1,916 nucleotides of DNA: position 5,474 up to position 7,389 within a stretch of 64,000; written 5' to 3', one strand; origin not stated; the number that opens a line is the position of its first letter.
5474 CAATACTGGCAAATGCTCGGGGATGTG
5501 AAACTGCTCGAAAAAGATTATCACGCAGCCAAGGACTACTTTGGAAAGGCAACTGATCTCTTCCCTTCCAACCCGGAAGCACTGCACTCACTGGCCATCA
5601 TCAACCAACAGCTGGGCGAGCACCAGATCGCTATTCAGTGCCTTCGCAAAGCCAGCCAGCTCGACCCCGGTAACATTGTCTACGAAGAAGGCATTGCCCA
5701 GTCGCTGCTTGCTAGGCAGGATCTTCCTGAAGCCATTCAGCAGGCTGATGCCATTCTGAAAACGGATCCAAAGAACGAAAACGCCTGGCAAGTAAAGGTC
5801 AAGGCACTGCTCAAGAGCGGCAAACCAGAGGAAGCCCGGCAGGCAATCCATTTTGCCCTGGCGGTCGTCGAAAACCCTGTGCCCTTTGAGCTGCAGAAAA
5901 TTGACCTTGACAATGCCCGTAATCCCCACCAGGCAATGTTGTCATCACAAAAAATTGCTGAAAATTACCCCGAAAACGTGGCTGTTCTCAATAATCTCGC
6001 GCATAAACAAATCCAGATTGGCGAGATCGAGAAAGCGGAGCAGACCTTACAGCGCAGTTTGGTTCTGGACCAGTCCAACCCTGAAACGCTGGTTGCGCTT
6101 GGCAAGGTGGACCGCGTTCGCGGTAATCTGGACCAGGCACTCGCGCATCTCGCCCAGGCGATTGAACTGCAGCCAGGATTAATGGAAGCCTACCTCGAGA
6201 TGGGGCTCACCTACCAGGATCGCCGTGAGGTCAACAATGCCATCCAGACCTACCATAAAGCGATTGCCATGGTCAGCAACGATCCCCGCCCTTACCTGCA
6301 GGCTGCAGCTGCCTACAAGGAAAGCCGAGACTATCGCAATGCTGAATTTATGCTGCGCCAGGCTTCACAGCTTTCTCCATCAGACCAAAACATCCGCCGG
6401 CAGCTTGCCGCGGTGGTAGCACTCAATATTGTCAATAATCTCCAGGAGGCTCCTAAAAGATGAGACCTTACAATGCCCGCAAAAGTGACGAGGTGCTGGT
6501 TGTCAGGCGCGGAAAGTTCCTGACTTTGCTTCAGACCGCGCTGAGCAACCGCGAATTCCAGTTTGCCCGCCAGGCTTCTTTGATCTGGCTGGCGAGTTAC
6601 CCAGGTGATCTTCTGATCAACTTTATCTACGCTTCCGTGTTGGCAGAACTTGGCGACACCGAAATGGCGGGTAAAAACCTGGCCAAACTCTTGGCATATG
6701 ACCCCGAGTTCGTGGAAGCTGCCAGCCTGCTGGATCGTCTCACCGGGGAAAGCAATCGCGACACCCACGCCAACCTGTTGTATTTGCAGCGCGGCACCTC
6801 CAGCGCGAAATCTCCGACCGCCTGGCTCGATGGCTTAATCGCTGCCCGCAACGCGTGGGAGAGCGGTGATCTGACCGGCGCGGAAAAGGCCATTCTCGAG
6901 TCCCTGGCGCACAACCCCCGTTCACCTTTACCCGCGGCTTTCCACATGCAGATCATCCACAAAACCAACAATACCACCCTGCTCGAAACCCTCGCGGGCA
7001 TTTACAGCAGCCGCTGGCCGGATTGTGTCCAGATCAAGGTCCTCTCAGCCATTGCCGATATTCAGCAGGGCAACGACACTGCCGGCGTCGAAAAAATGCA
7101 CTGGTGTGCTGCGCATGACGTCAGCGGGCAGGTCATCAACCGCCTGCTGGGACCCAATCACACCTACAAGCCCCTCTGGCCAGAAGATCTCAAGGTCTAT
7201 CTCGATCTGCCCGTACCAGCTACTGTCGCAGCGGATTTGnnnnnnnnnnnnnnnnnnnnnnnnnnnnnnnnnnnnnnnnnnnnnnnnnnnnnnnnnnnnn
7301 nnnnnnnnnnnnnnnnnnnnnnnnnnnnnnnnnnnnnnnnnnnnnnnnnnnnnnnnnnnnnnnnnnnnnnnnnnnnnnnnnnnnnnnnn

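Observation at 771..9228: Uncharacterised sigma-54-driven operon: 2-TM protein + 1779-aa TPR scaffold + TPR/C25-like peptidase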

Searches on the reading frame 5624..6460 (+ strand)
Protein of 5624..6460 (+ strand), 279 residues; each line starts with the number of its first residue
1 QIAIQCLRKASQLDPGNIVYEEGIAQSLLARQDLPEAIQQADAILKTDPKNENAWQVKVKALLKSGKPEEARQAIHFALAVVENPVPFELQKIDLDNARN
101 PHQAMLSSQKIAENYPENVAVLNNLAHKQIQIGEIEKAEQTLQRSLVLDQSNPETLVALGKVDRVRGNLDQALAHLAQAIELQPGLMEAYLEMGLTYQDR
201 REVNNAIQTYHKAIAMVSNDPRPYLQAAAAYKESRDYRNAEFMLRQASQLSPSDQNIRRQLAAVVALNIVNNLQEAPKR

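Call 63: search_protein_families(library=pfam, proteins=[window:5624-6460:+], max_evalue=0.01)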
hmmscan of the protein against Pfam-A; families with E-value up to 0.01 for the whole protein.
window:5624-6460:+ (279 aa): 29 families (the best 25 are shown)
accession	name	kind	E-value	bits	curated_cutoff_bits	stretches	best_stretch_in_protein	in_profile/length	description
PF07719.23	TPR_2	-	8.5e-22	75.9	27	1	153-185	1-33/34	Tetratricopeptide repeat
PF14559.12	TPR_19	-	5.2e-21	75.2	25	4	28-75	1-48/68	Tetratricopeptide repeat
PF13428.12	TPR_14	-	1.2e-20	72.3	23.5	3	221-263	1-43/44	Tetratricopeptide repeat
PF00515.34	TPR_1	-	1.7e-20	72.3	27.8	0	188-215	2-29/34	Tetratricopeptide repeat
PF13414.12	TPR_11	-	2.7e-20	72.2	26.8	3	160-198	1-39/42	TPR repeat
PF13431.12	TPR_17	-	1.8e-16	59.4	24.4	1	109-140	3-34/34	Tetratricopeptide repeat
PF13181.12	TPR_8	-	5e-15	54.7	25.7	0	223-253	3-33/34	Tetratricopeptide repeat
PF13424.12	TPR_12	-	5.6e-12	46.1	30.1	0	187-250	3-74/77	Tetratricopeptide repeat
PF13432.12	TPR_16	-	1.1e-11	45.4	32.7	2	24-74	3-53/65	Tetratricopeptide repeat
PF23914.1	TPR_CcmH_CycH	-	2.1e-11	44.3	42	2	2-79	68-148/158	Cytochrome c-type biogenesis protein H TPR domain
PF13176.12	TPR_7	-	2.8e-09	36.8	27.9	0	189-221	1-33/36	Tetratricopeptide repeat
PF12895.13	ANAPC3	-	6.8e-09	36.3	27.2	0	4-75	9-79/82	Anaphase-promoting complex, cyclosome, subunit 3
PF25060.1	ARM_TT21_2nd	-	2e-07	31.2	27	0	4-80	43-118/270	Tetratricopeptide repeat protein 21 second ARM domain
PF25064.1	ARM_TT21_5th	-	1e-06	29.5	27.8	1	101-179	17-98/117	TT21 fifth ARM repeats domain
PF13174.12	TPR_6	-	2e-06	28.5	26.3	0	188-214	1-27/33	Tetratricopeptide repeat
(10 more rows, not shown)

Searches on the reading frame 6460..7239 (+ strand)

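Call 63: search_protein_families(library=pfam, proteins=[window:6460-7239:+], max_evalue=0.01)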
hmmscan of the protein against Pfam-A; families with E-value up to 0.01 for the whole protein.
window:6460-7239:+ (260 aa): 1 family
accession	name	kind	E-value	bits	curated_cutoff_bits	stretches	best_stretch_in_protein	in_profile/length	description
PF07719.23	TPR_2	-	0.0048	17.4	27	0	56-83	6-33/34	Tetratricopeptide repeat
